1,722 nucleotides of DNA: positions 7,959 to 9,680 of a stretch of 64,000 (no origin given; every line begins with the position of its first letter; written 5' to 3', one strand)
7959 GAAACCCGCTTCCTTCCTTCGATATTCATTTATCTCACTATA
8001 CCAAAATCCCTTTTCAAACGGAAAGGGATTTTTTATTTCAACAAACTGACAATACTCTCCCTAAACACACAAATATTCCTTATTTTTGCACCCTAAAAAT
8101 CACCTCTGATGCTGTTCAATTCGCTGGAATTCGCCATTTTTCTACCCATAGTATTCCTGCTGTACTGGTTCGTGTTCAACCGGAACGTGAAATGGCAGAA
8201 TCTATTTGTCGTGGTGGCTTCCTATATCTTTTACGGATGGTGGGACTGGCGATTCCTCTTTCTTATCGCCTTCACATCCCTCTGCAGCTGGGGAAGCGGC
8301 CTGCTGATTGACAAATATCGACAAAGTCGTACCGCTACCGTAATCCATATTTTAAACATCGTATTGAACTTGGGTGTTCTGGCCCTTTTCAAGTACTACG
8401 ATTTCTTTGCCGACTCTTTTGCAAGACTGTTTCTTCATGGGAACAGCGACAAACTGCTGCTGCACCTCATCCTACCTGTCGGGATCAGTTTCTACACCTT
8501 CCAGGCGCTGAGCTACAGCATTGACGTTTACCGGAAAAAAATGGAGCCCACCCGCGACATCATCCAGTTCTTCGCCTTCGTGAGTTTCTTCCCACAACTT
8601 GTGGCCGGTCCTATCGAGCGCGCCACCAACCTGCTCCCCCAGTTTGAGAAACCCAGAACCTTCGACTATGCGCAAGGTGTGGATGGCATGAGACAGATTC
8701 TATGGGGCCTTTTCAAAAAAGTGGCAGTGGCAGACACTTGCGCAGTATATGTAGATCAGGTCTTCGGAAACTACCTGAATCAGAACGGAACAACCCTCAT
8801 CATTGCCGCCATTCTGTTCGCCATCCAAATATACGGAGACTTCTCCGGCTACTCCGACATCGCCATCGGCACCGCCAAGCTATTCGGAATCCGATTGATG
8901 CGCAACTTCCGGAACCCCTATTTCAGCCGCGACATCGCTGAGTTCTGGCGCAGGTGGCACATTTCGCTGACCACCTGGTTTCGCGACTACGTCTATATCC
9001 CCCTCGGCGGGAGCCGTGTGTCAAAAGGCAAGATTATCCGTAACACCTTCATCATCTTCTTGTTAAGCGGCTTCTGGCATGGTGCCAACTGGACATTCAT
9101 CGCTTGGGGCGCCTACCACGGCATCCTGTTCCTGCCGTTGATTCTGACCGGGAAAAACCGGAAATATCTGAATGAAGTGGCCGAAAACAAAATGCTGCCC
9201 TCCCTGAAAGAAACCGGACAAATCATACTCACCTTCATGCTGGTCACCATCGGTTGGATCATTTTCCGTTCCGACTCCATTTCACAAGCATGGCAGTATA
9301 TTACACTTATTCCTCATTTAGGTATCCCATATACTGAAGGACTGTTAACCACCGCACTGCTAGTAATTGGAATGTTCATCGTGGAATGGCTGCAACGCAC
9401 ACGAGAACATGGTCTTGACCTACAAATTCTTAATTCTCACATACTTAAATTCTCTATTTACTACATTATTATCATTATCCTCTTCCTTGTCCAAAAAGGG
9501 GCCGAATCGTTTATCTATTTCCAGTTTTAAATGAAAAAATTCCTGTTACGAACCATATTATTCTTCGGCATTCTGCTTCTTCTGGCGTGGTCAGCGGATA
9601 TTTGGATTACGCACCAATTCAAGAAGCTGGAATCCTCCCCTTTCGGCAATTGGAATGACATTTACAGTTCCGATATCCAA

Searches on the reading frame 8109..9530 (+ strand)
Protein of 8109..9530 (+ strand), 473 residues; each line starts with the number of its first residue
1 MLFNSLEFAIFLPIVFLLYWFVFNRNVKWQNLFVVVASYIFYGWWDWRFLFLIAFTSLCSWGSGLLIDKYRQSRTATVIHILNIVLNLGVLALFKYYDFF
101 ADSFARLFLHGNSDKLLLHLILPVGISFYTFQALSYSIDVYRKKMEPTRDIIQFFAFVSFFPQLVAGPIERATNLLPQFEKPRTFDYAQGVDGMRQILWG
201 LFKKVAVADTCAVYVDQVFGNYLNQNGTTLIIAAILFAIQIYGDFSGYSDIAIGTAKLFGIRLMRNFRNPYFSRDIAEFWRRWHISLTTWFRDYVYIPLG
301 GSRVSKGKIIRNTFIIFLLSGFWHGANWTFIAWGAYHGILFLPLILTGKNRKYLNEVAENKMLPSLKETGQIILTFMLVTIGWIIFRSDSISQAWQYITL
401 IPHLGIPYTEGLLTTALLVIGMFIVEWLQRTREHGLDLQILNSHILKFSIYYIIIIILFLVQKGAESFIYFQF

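Call 7: search_protein_families(library=ncbifam, proteins=[window:8109-9530:+])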
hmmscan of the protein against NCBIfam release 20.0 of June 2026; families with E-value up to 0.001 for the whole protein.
window:8109-9530:+ (473 aa): 1 family
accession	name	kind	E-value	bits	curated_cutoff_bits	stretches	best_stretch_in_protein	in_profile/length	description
TIGR04091.1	LTA_dltB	equivalog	1.7e-51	175.6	375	1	8-387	8-377/380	D-alanyl-lipoteichoic acid biosynthesis protein DltB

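Call 8: search_protein_families(library=pfam, proteins=[window:8109-9530:+])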
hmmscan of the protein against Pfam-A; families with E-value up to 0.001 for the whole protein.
window:8109-9530:+ (473 aa): 1 family
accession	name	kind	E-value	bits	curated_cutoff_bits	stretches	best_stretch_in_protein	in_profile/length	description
PF03062.24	MBOAT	-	1.3e-30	107.3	27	1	150-343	80-293/337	MBOAT, membrane-bound O-acyltransferase family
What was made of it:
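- Checked: The gene at 8109-9530 matches Pfam MBOAT at 107.3 bits (call 8).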
